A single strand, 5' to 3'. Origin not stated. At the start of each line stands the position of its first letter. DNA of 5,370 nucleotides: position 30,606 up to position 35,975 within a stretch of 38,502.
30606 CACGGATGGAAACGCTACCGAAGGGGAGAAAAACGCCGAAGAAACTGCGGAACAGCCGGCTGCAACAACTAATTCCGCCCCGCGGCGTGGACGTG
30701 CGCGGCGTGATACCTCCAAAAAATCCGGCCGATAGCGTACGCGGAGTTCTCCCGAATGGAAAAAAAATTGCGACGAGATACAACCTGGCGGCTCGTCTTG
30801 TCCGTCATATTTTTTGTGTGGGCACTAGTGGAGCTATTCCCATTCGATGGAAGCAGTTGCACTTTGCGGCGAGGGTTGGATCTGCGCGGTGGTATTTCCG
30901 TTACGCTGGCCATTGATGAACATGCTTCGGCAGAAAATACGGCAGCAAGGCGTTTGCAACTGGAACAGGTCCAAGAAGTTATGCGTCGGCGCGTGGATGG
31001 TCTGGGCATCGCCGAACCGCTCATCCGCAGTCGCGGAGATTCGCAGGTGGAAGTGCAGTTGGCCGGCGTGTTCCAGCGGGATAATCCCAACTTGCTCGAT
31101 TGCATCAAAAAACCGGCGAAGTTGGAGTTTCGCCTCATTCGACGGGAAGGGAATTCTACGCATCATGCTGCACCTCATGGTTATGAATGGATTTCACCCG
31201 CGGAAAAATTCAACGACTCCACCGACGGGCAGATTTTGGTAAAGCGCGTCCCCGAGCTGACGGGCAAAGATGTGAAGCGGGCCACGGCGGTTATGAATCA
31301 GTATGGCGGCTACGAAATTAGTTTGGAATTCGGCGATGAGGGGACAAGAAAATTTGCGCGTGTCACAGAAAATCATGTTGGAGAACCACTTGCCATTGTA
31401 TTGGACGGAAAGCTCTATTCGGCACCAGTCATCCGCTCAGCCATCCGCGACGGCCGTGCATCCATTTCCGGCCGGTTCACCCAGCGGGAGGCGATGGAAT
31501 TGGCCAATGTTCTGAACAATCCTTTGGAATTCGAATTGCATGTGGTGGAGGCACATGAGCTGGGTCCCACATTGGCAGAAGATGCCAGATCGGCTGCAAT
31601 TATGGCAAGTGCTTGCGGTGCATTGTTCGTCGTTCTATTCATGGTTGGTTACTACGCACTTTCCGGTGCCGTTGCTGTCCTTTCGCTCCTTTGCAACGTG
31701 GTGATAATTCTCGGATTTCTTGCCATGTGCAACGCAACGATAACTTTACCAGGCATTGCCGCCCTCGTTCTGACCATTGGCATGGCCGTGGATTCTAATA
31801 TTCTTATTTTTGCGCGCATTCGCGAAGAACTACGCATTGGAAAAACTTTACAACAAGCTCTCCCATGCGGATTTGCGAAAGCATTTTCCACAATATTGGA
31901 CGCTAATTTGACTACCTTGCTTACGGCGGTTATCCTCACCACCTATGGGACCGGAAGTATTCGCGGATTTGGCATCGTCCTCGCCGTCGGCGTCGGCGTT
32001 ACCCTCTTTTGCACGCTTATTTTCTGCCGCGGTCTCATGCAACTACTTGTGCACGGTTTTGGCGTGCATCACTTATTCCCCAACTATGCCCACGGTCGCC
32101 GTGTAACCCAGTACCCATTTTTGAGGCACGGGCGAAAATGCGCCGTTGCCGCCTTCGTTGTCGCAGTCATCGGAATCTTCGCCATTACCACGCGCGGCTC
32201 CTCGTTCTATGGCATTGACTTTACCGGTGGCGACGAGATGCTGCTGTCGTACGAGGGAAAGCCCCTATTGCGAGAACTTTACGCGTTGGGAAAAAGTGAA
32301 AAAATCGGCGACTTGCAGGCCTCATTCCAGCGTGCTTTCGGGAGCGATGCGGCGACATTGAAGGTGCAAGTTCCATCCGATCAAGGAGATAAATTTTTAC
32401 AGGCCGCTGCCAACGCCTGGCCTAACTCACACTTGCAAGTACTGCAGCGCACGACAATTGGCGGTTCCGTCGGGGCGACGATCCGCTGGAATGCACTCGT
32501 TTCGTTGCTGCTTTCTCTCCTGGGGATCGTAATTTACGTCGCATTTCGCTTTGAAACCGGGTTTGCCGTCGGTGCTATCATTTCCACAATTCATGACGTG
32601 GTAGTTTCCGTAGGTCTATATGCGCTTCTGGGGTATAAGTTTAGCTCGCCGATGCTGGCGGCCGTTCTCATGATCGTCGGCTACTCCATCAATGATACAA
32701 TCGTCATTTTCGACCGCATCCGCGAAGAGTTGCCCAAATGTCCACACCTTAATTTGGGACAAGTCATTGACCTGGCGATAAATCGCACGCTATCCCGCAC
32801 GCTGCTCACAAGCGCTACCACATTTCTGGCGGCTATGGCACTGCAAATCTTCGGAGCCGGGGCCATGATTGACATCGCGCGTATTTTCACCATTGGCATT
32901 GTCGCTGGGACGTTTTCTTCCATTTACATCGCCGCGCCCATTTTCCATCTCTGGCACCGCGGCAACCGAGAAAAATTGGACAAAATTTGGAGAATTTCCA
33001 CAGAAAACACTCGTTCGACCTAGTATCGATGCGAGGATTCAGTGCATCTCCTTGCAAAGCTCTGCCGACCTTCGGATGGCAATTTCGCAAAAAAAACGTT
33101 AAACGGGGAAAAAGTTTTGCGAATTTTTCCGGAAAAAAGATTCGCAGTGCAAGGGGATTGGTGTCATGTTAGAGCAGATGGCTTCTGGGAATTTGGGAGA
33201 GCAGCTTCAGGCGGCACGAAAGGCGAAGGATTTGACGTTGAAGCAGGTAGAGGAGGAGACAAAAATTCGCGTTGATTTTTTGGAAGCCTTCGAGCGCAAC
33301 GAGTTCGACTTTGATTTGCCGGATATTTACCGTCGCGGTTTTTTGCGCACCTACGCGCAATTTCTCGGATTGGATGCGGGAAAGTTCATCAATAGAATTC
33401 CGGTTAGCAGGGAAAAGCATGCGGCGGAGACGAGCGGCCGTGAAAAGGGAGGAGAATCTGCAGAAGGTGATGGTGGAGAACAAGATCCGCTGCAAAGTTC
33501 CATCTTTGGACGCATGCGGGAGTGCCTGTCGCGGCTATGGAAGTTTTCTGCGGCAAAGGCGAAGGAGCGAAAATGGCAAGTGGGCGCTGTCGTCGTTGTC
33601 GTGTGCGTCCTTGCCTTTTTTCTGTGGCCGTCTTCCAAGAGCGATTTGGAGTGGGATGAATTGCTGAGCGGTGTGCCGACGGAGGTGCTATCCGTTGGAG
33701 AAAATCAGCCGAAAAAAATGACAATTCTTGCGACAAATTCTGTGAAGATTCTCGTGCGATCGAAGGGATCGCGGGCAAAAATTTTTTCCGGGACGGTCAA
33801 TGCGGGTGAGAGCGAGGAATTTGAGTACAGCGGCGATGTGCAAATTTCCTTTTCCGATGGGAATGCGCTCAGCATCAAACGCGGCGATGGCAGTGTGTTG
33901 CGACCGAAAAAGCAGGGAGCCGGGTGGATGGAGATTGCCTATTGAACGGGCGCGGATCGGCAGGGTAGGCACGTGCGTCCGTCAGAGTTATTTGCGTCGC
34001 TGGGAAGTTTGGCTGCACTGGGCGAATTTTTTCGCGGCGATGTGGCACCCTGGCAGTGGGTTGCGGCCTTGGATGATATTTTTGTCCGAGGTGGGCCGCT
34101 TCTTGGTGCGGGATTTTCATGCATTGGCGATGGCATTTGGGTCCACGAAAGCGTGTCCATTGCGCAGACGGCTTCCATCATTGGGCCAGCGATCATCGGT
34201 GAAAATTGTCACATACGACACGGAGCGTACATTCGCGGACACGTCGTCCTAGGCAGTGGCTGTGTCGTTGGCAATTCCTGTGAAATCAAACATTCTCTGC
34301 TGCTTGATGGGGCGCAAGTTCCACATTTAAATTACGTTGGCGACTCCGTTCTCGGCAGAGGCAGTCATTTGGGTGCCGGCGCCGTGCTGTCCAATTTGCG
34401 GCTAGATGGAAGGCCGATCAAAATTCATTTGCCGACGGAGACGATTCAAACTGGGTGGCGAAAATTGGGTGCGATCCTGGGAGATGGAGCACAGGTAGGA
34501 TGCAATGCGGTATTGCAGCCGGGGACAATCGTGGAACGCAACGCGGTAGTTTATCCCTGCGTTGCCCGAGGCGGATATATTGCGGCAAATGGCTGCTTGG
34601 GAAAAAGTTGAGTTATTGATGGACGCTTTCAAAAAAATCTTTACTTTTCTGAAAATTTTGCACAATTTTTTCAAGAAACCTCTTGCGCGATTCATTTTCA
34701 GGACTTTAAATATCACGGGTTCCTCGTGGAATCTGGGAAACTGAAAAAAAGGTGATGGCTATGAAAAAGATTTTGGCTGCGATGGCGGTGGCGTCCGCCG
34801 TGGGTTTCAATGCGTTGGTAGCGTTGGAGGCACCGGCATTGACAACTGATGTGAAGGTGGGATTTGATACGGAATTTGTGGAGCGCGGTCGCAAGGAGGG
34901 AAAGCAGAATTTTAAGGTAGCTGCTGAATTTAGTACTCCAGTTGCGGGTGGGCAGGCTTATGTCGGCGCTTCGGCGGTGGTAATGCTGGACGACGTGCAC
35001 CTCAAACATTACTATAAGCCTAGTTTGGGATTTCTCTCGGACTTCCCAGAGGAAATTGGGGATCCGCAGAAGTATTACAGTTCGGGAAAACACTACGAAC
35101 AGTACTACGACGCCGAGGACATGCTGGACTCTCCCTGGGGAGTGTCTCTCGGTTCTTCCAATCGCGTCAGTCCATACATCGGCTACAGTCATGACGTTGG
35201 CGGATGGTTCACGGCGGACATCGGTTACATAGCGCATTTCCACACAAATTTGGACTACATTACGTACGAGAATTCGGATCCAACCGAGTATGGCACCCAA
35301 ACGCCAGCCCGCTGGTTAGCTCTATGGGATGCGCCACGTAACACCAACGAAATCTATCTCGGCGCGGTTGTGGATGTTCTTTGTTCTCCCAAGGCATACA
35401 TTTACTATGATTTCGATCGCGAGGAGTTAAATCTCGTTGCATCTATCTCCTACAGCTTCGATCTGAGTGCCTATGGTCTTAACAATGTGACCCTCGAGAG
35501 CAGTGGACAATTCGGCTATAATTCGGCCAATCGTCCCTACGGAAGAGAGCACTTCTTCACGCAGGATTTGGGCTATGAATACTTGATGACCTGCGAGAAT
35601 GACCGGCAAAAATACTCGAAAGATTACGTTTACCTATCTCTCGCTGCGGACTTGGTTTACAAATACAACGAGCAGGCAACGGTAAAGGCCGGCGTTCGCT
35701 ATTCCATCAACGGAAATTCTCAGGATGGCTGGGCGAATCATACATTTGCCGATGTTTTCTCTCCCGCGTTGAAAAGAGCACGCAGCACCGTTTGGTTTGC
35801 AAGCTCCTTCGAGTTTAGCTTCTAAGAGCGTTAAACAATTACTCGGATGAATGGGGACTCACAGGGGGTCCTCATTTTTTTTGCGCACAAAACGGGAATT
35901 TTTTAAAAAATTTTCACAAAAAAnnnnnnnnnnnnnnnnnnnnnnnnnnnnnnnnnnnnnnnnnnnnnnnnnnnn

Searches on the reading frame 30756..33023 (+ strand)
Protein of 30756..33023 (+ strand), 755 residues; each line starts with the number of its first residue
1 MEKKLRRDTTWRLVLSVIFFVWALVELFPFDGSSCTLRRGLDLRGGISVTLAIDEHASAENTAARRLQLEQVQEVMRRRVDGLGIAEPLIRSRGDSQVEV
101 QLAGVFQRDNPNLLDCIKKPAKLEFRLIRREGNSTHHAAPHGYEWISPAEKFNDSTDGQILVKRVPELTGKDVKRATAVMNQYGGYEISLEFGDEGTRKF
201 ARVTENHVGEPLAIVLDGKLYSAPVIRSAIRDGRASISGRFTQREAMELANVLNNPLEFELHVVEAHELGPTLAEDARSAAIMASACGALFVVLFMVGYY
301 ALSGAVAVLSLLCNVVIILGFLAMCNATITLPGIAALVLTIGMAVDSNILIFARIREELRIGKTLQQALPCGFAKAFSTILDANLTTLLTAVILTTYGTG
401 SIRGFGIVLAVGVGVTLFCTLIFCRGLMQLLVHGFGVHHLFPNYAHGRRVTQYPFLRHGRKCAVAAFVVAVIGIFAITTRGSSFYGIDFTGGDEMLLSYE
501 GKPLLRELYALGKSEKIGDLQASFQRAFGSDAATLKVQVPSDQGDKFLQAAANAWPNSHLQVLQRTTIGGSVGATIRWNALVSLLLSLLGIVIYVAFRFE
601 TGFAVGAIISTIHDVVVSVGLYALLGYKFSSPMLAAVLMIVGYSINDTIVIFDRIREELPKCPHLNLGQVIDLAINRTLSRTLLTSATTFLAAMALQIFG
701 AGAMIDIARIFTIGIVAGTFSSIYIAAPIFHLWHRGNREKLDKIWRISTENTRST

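Call 11: search_protein_families(library=pfam, proteins=[window:30756-33023:+])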
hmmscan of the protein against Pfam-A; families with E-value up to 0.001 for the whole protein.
window:30756-33023:+ (755 aa): 5 families
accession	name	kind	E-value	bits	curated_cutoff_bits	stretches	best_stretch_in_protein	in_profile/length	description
PF02355.23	SecD_SecF_C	-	5.8e-77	257.8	20.5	2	558-734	11-187/189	Protein export membrane protein SecD/SecF, C-terminal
PF22599.2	SecDF_P1_head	-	9.3e-30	103.3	27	1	156-254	9-108/114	SecDF, P1 head subdomain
PF21760.3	SecD_1st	-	1.1e-14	54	27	1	69-128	1-58/60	Protein translocase subunit SecDF, P1 domain, N-terminal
PF03176.21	MMPL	-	5.9e-08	32.5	20.5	1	282-424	159-295/333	MMPL family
PF07549.19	Sec_GG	-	0.00058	19.7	20.3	0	37-52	8-23/28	SecD/SecF GG Motif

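Call 47: find_related_loci(query=window:30756-33023:+, collection=genome_contigs, flank=10000)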
Query window:30756-33023:+ (755 aa) in genome_contigs; peptide patterns used: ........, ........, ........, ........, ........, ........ (x = any residue, [..] = any of these).
209 stretches matched a pattern; 88 encode a relative of the query (tblastn E <= 1e-3); the best 80 are kept; 80 distinct loci.
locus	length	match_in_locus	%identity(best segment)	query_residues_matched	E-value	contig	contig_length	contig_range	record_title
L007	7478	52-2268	67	1-744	0e+0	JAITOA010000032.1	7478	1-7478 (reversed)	MAG: Puniceicoccales bacterium isolate Po218_bin38 k119_263179, whole genome shotgun sequence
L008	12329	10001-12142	50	33-742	0e+0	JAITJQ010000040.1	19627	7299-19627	MAG: Puniceicoccales bacterium isolate Pcl387_bin18 k119_1871473, whole genome shotgun sequence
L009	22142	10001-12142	50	33-742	0e+0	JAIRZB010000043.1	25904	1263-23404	MAG: Puniceicoccales bacterium isolate Gsp477_bin70 k119_314142, whole genome shotgun sequence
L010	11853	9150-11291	49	33-742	0e+0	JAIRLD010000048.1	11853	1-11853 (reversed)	MAG: Puniceicoccales bacterium isolate Cc175_bin33 k119_167409, whole genome shotgun sequence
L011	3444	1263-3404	50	33-742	0e+0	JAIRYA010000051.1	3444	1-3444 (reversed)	MAG: Puniceicoccales bacterium isolate Gsp477_bin23 k119_2041743, whole genome shotgun sequence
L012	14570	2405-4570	47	33-743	0e+0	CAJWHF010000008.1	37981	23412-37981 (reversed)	MAG TPA_asm: uncultured Opitutae bacterium isolate ERR599050_bin.126_MetaBAT_v2.12.1_MAG genome assembly, contig: NODE_1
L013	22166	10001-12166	47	33-743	0e+0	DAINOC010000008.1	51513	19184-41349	MAG TPA_asm: Opitutales bacterium isolate CTOTU7327 NODE_628_length_51513_cov_14.724319, whole genome shotgun sequence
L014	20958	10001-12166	47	33-743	0e+0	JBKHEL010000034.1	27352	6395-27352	MAG: Opitutales bacterium isolate D1M05_14 NODE_930_length_27352_cov_9.283767, whole genome shotgun sequence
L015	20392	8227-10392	47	33-743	0e+0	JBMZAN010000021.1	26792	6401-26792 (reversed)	MAG: Opitutales bacterium isolate ME_XS_2206_bin_4 ME_XS_2206_bin_4_20, whole genome shotgun sequence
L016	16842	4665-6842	46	33-743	0e+0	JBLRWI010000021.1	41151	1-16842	MAG: Opitutales bacterium isolate TamC05-07 NODE_21_length_41151_cov_13.398622, whole genome shotgun sequence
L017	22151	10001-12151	47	33-738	0e+0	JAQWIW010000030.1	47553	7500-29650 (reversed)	MAG: Opitutia bacterium isolate cluster1_bin.62 k141_531264, whole genome shotgun sequence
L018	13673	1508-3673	47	33-743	0e+0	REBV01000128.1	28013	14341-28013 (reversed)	MAG: Puniceicoccaceae bacterium isolate LCM1.Bin39 NODE_1414_length_28013_cov_6.91945, whole genome shotgun sequence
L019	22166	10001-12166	46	33-743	0e+0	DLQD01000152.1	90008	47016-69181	MAG TPA_asm: Opitutia bacterium UBA7441 UBA7441_contig_730, whole genome shotgun sequence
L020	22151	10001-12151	46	33-738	0e+0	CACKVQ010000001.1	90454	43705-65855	Puniceicoccaceae bacterium isolate AG-457-L13 genome assembly, contig: AG-457-L13_NODE_1, whole genome shotgun sequence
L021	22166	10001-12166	47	33-743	0e+0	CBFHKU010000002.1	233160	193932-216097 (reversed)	MAG: Coraliomargaritaceae bacterium isolate AGTU_25_bin_3_strict genome assembly, contig: AGTU_25_bin_3_strict_c2, whole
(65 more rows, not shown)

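Call 64: find_encoding_contigs(protein=window:30756-33023:+, flank=10000, max_places=10)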
Protein window:30756-33023:+ (755 aa): no gene with exactly this product is on record in the collection.

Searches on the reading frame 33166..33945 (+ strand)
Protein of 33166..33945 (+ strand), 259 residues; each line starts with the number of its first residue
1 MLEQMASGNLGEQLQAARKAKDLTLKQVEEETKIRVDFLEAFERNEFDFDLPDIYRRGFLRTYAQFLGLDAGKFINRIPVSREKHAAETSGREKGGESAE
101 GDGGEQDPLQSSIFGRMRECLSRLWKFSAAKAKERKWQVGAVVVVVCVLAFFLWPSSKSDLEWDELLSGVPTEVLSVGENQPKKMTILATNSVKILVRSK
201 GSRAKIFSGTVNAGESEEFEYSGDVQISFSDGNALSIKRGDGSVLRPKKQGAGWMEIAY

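Call 11: search_protein_families(library=pfam, proteins=[window:33166-33945:+])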
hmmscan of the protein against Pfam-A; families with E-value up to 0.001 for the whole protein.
window:33166-33945:+ (259 aa): 2 families
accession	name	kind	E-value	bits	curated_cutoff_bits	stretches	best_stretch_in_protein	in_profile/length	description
PF13413.12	HTH_25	-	7e-18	64.7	24.6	1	13-72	1-60/62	Helix-turn-helix domain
PF12844.13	HTH_19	-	8.3e-08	32.5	30.2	1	11-76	1-60/64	Helix-turn-helix domain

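Call 19: find_encoding_contigs(protein=window:33166-33945:+, flank=10000, max_places=6)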
Protein window:33166-33945:+ (259 aa): 1 contig read that carries it; 1 place shown.
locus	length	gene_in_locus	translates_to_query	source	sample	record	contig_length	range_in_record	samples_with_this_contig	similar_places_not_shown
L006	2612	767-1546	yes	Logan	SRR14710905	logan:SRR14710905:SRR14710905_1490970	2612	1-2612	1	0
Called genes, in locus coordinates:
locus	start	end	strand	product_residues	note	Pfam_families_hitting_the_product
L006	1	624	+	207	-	?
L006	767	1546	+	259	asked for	PF12844:HTH_19, PF13413:HTH_25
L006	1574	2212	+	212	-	PF14602:Hexapep_2 (faint), PF24894:Hexapep_GlmU (faint), PF00132:Hexapep (weak), PF25084:LbH_EIF2B, PF00132:Hexapep, PF25087:GMPPB_C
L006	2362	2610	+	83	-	?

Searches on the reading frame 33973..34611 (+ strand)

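Call 11: search_protein_families(library=pfam, proteins=[window:33973-34611:+])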
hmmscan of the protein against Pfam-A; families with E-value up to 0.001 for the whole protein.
window:33973-34611:+ (212 aa): 5 families
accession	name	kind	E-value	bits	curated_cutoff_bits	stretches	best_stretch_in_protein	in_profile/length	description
PF00132.30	Hexapep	-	9.9e-19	66.6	27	3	73-107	2-36/36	Bacterial transferase hexapeptide (six repeats)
PF25084.1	LbH_EIF2B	-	5.3e-15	55.8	54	1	55-141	4-89/105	EIF2B subunit epsilon LbH domain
PF24894.1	Hexapep_GlmU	-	9.6e-06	26.1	23.3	0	92-145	20-72/104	GlmU-like, C-terminal hexapeptide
PF14602.12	Hexapep_2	-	2.3e-05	24.5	27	0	72-101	1-28/34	Hexapeptide repeat of succinyl-transferase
PF07959.18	Fucose_pyrophosphorylase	-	0.00059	19.3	34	0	102-158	284-340/418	Fucose pyrophosphorylase domain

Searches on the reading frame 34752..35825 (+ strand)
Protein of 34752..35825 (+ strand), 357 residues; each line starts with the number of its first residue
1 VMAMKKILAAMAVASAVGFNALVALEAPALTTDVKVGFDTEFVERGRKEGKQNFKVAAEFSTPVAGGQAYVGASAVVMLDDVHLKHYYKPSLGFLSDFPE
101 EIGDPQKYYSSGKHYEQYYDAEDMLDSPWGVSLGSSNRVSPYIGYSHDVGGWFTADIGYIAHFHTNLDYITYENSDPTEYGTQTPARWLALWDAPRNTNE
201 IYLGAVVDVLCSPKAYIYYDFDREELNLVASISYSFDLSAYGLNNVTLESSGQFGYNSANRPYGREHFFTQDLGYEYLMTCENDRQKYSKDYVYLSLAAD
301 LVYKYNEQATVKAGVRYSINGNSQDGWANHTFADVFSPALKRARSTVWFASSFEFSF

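Call 11: search_protein_families(library=pfam, proteins=[window:34752-35825:+])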
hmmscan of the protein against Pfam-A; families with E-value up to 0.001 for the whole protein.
window:34752-35825:+ (357 aa): 0 families

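Call 12: find_related_loci(query=window:34752-35825:+, collection=genome_contigs, flank=10000)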
Query window:34752-35825:+ (357 aa) in genome_contigs; peptide patterns used: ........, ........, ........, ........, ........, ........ (x = any residue, [..] = any of these).
106 stretches matched a pattern; 5 encode a relative of the query (tblastn E <= 1e-3); 5 distinct loci.
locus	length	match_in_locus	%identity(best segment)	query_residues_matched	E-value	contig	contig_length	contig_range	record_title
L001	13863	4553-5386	39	24-357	4e-68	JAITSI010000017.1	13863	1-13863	MAG: Puniceicoccales bacterium isolate Roe453_bin74 k119_1384245, whole genome shotgun sequence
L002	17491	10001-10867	36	2-357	1e-61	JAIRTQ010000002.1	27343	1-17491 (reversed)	MAG: Puniceicoccales bacterium isolate Ct408_bin89 k119_687859, whole genome shotgun sequence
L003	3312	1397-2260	37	2-357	1e-60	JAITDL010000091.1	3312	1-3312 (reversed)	MAG: Puniceicoccales bacterium isolate Nm470_bin13 k119_3616557, whole genome shotgun sequence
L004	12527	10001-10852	47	4-357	1e-95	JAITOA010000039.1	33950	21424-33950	MAG: Puniceicoccales bacterium isolate Po218_bin38 k119_5241923, whole genome shotgun sequence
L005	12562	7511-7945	27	153-326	1e-10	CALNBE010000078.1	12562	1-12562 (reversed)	MAG TPA_asm: uncultured Opitutae bacterium isolate SRR1561996_bin.4_CONCOCT_v1.1_MAG genome assembly, contig: ERZ724032.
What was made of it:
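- Host lineage: SecDF is 67% identical to termite-gut MAG Po218_bin38 (call 47), and the upstream beta-barrel protein is 47% identical to the same MAG (call 12). The nearest relatives are termite-gut MAGs (calls 12, 47).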

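Call 17: find_encoding_contigs(protein=window:34755-35825:+, flank=10000, max_places=6)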
Protein window:34755-35825:+ (356 aa): no gene with exactly this product is on record in the collection.

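Call 18: find_encoding_contigs(protein=window:34761-35825:+, flank=10000, max_places=6)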
Protein window:34761-35825:+ (354 aa): no gene with exactly this product is on record in the collection.

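Call 74: search_protein_families(library=ncbifam, proteins=[window:34752-35825:+], max_evalue=0.001)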
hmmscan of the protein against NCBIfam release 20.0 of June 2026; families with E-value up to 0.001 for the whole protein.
window:34752-35825:+ (357 aa): 0 families

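Call 90: find_encoding_contigs(protein=window:34752-35825:+, flank=10000, max_places=10)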
Protein window:34752-35825:+ (357 aa): no gene with exactly this product is on record in the collection.

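Call 91: find_encoding_contigs(protein=window:34752-35822:+, flank=10000, max_places=10)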
Protein seq(357 aa) (357 aa): no gene with exactly this product is on record in the collection.
